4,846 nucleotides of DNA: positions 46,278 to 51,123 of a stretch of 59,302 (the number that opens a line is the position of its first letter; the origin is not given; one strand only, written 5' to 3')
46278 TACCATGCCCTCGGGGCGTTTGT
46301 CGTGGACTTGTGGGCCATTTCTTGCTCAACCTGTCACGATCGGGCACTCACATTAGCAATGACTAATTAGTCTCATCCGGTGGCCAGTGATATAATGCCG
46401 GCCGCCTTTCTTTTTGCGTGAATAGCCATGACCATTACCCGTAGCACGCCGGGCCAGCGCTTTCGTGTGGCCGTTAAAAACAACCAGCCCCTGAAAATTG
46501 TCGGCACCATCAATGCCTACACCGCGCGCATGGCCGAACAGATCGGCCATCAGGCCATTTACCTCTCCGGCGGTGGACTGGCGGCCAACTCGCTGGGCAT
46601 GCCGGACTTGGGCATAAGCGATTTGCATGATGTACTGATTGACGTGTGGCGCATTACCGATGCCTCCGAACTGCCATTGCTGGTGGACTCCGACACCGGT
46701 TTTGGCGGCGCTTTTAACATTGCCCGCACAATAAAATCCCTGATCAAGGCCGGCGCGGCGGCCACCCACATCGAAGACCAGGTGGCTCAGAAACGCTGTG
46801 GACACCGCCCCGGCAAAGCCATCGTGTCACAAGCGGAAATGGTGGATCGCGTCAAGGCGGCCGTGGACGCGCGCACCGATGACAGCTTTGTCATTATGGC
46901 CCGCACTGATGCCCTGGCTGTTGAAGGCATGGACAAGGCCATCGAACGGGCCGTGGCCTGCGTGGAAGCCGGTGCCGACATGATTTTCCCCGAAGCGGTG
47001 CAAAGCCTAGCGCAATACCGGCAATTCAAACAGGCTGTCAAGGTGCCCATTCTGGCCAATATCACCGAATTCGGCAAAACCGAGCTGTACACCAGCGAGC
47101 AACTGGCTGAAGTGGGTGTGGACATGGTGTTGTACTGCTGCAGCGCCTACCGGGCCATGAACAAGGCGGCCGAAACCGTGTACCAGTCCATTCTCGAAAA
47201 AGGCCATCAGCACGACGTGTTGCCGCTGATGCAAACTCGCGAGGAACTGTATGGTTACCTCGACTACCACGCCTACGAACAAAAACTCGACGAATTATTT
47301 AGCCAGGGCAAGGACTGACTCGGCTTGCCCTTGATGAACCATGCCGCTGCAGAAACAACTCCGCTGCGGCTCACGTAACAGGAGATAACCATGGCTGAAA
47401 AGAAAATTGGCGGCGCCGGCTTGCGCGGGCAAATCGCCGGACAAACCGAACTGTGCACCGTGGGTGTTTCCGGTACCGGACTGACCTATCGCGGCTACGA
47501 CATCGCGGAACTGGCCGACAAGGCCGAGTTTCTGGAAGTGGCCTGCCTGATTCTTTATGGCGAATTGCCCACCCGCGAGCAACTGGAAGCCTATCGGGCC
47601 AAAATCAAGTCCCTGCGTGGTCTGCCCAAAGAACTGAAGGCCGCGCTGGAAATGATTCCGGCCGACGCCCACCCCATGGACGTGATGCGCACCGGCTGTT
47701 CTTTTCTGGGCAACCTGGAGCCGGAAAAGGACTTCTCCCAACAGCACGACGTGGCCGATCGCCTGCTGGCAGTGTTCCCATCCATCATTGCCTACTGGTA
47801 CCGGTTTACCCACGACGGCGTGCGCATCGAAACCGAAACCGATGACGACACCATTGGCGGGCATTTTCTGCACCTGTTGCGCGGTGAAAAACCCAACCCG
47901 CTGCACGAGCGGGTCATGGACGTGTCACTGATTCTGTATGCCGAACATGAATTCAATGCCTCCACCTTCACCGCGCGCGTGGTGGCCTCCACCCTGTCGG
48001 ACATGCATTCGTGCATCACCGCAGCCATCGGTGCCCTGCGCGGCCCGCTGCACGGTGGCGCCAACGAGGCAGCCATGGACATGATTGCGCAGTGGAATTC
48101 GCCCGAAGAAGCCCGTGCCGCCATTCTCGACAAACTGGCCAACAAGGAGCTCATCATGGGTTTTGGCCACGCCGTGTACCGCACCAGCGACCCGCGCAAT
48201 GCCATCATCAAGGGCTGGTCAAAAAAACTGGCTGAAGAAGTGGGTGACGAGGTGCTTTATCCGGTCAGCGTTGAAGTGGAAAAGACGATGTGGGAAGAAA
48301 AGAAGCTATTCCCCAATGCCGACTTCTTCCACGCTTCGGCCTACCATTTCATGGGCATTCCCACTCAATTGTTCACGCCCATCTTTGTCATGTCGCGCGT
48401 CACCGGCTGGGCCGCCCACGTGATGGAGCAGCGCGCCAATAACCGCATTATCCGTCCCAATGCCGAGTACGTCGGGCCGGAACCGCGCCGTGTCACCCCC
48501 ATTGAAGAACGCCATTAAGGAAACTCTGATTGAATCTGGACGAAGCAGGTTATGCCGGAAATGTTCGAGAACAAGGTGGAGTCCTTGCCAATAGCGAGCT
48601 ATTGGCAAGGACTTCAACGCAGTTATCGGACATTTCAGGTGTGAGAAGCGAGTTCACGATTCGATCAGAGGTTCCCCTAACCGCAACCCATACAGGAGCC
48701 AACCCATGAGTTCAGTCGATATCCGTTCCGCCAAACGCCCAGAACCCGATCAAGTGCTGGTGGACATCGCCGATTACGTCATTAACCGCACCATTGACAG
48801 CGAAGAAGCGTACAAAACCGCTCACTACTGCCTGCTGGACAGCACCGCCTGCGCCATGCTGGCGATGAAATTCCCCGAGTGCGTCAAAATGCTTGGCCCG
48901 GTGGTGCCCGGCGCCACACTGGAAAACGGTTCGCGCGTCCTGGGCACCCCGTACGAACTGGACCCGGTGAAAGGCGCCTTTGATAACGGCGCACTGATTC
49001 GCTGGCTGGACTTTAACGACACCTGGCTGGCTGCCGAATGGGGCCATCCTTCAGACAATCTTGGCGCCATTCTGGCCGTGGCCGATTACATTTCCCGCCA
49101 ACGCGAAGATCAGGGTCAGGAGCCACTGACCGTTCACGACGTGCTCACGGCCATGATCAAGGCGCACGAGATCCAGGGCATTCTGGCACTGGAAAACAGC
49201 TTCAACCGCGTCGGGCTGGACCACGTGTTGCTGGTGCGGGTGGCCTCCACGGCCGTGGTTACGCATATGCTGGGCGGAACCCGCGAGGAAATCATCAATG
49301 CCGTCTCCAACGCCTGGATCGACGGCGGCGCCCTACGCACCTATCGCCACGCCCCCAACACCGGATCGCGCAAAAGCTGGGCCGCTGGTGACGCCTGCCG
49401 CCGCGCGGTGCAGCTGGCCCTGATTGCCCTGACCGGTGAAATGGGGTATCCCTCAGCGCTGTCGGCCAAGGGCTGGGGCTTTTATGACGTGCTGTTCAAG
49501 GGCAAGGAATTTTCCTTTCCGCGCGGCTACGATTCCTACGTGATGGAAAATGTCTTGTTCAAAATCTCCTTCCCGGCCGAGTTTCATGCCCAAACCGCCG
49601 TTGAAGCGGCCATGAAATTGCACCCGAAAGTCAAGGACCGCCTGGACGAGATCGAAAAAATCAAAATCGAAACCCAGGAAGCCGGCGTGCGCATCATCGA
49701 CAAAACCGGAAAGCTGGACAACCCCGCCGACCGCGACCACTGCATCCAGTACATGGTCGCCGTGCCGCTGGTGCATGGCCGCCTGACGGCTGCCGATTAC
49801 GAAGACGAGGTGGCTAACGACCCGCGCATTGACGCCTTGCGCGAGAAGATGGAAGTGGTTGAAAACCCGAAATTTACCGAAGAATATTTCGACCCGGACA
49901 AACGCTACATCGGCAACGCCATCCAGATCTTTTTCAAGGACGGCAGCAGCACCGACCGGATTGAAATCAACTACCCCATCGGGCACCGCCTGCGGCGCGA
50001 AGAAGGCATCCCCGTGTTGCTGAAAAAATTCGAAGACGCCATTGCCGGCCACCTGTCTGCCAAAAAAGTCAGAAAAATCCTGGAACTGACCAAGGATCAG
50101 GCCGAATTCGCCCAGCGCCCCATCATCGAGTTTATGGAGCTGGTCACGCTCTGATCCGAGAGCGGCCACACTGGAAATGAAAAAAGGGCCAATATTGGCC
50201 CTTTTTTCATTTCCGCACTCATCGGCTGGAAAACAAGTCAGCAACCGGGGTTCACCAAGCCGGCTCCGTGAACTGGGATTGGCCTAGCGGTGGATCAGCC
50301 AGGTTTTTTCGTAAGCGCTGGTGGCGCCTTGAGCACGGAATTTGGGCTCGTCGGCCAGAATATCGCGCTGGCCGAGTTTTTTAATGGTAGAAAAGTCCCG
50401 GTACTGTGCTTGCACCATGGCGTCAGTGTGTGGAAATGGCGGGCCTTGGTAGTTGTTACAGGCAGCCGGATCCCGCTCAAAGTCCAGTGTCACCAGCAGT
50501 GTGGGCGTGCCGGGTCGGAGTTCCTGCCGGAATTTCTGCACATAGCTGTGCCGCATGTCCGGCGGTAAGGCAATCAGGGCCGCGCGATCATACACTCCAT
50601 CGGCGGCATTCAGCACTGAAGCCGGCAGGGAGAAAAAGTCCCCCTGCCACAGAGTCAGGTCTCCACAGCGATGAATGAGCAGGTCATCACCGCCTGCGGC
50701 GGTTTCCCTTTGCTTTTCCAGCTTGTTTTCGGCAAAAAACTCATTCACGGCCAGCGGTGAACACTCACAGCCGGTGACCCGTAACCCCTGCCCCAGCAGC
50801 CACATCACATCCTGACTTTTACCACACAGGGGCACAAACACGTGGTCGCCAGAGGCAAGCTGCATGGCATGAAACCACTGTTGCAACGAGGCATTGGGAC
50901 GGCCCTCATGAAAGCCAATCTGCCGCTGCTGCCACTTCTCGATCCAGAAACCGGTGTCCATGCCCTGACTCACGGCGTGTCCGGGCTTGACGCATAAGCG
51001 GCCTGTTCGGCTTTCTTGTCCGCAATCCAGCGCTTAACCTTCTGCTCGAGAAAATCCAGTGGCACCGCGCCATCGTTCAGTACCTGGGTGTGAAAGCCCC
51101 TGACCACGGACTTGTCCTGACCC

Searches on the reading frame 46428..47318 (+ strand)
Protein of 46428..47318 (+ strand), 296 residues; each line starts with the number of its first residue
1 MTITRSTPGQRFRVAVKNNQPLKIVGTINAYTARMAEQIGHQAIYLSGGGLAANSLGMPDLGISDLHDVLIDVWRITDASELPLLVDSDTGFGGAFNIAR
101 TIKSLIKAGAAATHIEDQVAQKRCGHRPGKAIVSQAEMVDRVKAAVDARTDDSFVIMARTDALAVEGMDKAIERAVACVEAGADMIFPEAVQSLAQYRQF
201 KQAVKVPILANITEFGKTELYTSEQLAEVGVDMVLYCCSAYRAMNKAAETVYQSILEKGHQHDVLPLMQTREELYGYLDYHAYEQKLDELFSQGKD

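Call 70: search_protein_families(library=pfam, proteins=[window:46428-47318:+], max_evalue=0.000001)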
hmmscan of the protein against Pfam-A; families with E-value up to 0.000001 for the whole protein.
window:46428-47318:+ (296 aa): 2 families
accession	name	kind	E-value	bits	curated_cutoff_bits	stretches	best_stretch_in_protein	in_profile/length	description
PF13714.12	PEP_mutase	-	5.8e-43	147.6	31.5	1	18-255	7-239/240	Phosphoenolpyruvate phosphomutase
PF00463.27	ICL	-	3.6e-14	52.6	26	1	83-173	151-244/526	Isocitrate lyase family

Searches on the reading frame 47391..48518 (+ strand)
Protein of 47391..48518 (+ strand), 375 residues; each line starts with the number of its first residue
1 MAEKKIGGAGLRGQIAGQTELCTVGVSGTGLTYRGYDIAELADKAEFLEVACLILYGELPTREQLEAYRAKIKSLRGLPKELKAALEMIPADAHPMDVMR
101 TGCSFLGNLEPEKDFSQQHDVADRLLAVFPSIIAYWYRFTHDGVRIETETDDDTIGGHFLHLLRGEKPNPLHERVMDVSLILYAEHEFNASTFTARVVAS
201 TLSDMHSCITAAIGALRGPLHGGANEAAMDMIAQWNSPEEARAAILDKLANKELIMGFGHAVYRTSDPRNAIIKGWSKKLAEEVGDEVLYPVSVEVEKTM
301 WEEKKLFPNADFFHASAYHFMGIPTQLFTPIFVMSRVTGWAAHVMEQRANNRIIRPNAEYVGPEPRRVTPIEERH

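Call 49: search_protein_families(library=pfam, proteins=[window:47391-48518:+], max_evalue=0.00001)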
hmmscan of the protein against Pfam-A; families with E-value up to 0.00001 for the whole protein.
window:47391-48518:+ (375 aa): 1 family
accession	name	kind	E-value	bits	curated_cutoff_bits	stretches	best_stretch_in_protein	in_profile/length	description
PF00285.26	Citrate_synt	-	1.1e-131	439.5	27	1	10-356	1-356/357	Citrate synthase, C-terminal domain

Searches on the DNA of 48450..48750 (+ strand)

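Call 45: search_rna_families(source=window, start=48450, end=48750, threshold=evalue, max_evalue=10)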
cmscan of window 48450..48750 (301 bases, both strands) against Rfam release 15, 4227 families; matches with E-value up to 10: 4.
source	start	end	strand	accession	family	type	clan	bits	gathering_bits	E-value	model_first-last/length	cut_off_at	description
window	48560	48634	+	RF02094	mir-1803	Gene; miRNA;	-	24.2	95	0.018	1-76/76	no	mir-1803 microRNA precursor microRNA precursor family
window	48577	48616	-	RF00721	MIR475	Gene; miRNA;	-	20.6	70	0.19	1-128/128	no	MIR475 microRNA precursor family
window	48577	48616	+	RF03729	mir-2363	Gene; miRNA;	-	17.3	90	1.6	1-72/72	no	mir-2363 microRNA precursor family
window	48577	48616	-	RF03729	mir-2363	Gene; miRNA;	-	14.8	90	6.9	1-72/72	no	mir-2363 microRNA precursor family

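Call 71: search_dna_similar(query=window:48515-48680:+, collection=plasmids, mode=distant, max_evalue=0.001, max_rows=15)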
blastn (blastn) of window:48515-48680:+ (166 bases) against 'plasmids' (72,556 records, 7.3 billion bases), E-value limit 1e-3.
No match.

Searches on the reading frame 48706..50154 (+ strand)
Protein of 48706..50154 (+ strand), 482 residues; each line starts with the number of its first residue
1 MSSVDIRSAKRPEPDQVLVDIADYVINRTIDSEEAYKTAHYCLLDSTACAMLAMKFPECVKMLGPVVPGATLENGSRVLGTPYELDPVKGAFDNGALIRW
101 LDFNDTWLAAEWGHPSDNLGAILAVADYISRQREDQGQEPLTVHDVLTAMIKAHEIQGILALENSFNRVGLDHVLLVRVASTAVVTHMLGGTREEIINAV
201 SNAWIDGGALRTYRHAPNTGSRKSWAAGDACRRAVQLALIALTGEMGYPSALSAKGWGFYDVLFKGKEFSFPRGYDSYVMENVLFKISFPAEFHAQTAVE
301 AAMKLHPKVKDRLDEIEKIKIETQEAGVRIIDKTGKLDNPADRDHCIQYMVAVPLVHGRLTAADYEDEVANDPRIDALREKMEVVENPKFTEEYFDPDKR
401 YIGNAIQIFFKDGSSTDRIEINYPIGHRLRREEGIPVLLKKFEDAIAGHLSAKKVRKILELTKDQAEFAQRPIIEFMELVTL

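Call 49: search_protein_families(library=pfam, proteins=[window:48706-50154:+], max_evalue=0.00001)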
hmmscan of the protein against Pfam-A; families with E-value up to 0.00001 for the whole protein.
window:48706-50154:+ (482 aa): 2 families
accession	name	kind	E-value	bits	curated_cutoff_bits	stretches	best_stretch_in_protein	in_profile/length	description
PF03972.19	MmgE_PrpD_N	-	1.2e-92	310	32.1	1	20-271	2-243/244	MmgE/PrpD N-terminal domain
PF19305.4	MmgE_PrpD_C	-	7.1e-63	211.9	32.1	1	289-462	1-170/173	MmgE/PrpD C-terminal domain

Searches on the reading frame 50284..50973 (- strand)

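Call 70: search_protein_families(library=pfam, proteins=[window:50284-50973:-], max_evalue=0.000001)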
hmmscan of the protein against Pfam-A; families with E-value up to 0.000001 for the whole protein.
window:50284-50973:- (229 aa): 1 family
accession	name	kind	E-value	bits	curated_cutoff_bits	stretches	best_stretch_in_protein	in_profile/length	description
PF05724.17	TPMT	-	1e-55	189.2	26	1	5-229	1-217/218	Thiopurine S-methyltransferase (TPMT)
